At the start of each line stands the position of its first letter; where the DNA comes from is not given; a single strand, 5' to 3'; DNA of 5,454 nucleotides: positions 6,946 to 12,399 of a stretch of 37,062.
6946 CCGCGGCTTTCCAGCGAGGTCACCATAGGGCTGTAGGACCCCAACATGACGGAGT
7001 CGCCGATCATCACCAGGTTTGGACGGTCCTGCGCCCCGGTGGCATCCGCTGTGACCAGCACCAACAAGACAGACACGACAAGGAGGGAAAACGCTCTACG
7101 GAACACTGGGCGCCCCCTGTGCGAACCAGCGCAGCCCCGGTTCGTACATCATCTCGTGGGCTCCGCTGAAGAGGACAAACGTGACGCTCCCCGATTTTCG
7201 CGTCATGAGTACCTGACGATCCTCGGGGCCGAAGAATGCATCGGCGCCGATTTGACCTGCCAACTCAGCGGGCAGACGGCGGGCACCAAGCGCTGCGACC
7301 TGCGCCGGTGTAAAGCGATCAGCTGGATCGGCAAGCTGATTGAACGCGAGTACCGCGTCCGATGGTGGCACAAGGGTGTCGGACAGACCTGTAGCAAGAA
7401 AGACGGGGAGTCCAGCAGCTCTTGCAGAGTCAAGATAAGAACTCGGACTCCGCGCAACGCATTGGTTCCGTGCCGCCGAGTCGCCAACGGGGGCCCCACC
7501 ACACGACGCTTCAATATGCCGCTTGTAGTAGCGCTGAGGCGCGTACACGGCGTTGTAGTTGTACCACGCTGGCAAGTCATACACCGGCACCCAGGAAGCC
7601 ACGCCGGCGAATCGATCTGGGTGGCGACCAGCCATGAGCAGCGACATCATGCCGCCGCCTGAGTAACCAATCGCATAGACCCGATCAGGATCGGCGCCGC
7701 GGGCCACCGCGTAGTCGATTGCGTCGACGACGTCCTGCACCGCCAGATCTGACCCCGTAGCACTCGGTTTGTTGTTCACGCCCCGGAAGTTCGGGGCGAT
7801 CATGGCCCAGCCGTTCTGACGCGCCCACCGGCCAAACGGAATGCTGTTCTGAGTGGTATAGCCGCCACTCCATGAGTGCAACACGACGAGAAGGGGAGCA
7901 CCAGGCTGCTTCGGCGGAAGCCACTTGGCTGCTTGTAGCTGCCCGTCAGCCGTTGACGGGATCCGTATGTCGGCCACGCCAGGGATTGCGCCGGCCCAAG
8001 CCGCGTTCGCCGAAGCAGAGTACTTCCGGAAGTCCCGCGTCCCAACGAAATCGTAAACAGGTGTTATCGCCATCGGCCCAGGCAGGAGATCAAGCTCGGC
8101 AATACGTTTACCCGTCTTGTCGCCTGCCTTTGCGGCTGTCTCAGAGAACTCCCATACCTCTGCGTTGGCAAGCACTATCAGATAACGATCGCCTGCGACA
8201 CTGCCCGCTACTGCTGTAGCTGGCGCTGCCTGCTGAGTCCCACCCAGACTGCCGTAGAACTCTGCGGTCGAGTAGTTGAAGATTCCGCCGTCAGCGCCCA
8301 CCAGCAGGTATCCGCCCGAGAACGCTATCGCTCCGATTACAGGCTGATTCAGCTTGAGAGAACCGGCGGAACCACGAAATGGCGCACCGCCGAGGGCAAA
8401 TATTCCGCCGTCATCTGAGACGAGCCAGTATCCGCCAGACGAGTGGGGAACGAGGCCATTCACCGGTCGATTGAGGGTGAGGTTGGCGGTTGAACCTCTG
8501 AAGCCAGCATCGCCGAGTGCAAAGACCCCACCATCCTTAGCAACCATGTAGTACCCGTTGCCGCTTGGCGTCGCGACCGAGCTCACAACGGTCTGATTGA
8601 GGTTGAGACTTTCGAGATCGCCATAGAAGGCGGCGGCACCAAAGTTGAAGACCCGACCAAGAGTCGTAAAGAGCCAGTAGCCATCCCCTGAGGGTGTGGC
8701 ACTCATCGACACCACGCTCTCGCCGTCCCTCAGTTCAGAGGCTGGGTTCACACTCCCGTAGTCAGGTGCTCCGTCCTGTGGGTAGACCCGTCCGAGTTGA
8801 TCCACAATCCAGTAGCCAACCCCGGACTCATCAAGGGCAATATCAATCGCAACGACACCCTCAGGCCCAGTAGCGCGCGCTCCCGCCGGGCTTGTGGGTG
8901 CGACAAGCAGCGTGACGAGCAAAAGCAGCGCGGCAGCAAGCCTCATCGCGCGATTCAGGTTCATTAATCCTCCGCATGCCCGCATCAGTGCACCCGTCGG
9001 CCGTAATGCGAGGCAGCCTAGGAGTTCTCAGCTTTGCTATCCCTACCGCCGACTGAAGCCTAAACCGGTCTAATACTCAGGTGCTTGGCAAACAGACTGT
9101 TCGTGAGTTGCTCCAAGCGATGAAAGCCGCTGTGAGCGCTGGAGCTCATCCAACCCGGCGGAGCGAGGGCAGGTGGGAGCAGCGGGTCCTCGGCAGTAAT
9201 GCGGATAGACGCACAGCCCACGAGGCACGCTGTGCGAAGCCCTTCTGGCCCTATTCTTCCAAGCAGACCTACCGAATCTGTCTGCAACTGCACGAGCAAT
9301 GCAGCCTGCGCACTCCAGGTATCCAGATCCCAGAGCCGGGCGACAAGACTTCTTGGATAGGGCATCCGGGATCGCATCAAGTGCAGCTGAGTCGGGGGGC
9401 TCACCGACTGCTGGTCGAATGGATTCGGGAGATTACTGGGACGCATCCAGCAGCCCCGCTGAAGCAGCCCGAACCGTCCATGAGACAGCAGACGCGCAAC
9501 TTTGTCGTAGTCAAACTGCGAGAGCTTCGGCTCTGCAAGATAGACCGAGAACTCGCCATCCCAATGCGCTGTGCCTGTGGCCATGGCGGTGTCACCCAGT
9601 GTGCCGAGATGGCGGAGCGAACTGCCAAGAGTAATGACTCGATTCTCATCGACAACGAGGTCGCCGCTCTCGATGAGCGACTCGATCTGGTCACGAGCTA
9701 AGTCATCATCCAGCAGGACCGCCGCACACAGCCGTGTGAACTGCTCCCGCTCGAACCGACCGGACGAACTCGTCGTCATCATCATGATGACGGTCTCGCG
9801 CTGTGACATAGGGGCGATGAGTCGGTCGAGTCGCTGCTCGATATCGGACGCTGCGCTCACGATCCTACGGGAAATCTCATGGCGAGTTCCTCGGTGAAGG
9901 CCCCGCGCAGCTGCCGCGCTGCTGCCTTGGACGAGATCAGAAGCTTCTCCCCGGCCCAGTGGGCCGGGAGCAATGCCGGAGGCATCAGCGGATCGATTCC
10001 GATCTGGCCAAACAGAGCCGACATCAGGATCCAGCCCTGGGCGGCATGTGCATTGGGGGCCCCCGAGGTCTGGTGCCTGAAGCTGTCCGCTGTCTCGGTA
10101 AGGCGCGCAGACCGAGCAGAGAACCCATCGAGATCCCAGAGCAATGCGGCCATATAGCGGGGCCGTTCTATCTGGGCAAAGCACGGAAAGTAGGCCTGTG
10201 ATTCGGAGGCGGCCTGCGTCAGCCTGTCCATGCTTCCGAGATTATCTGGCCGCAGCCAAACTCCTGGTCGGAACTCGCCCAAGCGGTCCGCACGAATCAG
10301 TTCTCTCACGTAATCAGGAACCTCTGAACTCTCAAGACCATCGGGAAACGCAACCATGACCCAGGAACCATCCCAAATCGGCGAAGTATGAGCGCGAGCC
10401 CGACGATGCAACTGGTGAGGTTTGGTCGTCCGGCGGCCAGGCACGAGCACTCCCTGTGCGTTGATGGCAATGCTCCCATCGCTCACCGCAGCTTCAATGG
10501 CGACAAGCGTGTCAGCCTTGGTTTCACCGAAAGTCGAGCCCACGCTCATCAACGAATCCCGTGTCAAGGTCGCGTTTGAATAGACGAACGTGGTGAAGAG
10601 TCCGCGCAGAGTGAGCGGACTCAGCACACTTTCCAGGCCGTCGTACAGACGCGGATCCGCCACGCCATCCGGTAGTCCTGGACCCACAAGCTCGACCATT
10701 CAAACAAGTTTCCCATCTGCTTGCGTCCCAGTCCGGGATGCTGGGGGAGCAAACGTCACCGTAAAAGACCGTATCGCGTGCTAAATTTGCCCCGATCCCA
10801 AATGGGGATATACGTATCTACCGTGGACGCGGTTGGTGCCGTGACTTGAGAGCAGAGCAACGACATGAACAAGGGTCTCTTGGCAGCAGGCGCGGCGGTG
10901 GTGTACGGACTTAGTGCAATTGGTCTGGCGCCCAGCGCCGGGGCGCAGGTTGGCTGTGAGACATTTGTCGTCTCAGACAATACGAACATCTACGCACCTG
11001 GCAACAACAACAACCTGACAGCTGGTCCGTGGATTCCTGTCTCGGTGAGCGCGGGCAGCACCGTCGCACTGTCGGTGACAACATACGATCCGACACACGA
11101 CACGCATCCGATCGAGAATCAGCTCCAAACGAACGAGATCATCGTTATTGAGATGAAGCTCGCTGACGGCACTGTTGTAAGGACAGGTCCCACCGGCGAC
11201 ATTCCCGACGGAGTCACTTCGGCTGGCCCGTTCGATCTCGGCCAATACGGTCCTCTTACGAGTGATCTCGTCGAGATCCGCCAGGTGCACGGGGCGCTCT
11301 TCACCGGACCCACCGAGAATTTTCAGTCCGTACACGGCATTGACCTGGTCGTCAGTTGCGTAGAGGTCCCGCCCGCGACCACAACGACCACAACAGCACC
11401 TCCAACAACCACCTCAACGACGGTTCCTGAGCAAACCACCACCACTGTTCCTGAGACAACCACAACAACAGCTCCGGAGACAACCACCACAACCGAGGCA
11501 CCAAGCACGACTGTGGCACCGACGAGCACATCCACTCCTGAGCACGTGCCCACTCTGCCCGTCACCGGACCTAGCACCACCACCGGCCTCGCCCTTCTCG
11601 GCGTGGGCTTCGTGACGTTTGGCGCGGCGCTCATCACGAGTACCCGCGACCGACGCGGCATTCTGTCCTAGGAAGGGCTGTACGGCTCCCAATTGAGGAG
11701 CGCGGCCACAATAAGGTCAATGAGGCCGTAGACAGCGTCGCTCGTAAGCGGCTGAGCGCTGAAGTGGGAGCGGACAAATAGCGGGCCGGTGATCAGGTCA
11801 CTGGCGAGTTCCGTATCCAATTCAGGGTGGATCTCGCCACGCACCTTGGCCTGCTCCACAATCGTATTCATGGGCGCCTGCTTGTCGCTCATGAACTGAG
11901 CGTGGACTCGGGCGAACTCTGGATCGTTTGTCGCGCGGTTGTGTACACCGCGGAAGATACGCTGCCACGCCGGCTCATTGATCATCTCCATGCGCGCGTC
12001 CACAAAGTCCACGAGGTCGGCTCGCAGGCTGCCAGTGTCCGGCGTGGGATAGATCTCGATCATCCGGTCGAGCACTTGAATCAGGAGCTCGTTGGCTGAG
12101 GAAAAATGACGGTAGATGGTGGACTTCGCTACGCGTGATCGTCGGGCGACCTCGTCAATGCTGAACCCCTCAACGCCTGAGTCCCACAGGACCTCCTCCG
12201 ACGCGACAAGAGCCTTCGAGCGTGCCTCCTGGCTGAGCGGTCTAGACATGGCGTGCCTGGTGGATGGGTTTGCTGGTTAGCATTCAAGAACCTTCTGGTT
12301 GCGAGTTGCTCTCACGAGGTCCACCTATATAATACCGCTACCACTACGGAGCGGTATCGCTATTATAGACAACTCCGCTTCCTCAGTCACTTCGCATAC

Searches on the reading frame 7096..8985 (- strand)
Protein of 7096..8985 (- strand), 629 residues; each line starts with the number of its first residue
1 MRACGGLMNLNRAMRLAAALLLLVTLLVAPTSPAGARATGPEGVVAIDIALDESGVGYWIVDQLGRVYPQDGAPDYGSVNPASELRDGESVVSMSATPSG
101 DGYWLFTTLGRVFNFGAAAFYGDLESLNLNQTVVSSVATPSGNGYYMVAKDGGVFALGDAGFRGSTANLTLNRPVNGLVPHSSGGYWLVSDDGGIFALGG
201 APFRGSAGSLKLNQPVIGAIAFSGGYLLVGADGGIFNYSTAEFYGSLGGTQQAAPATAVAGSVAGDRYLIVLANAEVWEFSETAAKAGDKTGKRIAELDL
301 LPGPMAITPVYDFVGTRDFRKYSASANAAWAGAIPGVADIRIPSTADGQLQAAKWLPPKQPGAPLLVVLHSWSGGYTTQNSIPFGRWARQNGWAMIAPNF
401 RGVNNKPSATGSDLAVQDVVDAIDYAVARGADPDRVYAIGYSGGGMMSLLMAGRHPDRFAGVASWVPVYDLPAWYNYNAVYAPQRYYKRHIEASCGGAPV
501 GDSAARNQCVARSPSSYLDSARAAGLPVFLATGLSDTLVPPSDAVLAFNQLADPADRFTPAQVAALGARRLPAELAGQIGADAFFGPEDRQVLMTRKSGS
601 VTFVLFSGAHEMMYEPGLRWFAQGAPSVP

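Call 36: search_protein_families(library=pfam, proteins=[window:7096-8985:-], max_evalue=0.001)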
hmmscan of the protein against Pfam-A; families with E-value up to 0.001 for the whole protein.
window:7096-8985:- (629 aa): 8 families
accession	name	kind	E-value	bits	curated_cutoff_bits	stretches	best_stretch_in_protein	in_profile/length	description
PF00326.27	Peptidase_S9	-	1.3e-15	57.9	22.6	1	415-552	44-171/213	Prolyl oligopeptidase family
PF00561.26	Abhydrolase_1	-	1.2e-11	45.2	25.8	1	364-467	1-102/245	alpha/beta hydrolase fold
PF20434.5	BD-FAE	-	1.2e-06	28.6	26.8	1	363-548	13-212/215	BD-FAE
PF02129.25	Peptidase_S15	-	1.4e-06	28.6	23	1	349-487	4-149/262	X-Pro dipeptidyl-peptidase (S15 family)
PF12146.15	Hydrolase_4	-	2e-06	27.7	27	1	386-473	25-115/239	Serine aminopeptidase, S33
PF01738.24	DLH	-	2.1e-05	24.7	21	1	358-473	8-130/217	Dienelactone hydrolase family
PF00756.26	Esterase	-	0.00034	20.9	22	1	432-497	113-154/251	Putative esterase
PF07519.17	Tannase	-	0.00051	19.5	29.8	1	429-473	113-157/490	Tannase and feruloyl esterase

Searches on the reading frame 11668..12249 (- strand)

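Call 37: search_protein_families(library=pfam, proteins=[window:11668-12249:-], max_evalue=0.001)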
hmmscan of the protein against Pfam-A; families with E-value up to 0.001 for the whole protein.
window:11668-12249:- (193 aa): 3 families
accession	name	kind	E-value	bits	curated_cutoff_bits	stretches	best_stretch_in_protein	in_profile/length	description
PF16859.10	TetR_C_11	-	8.3e-26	91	32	1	70-179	2-112/113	Tetracyclin repressor-like, C-terminal domain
PF00440.29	TetR_N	-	2e-10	40.7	24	1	14-58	2-46/47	Bacterial regulatory proteins, tetR family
PF14246.11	TetR_C_7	-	0.00091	19.6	22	0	79-170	3-98/119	AefR-like transcriptional repressor, C-terminal domain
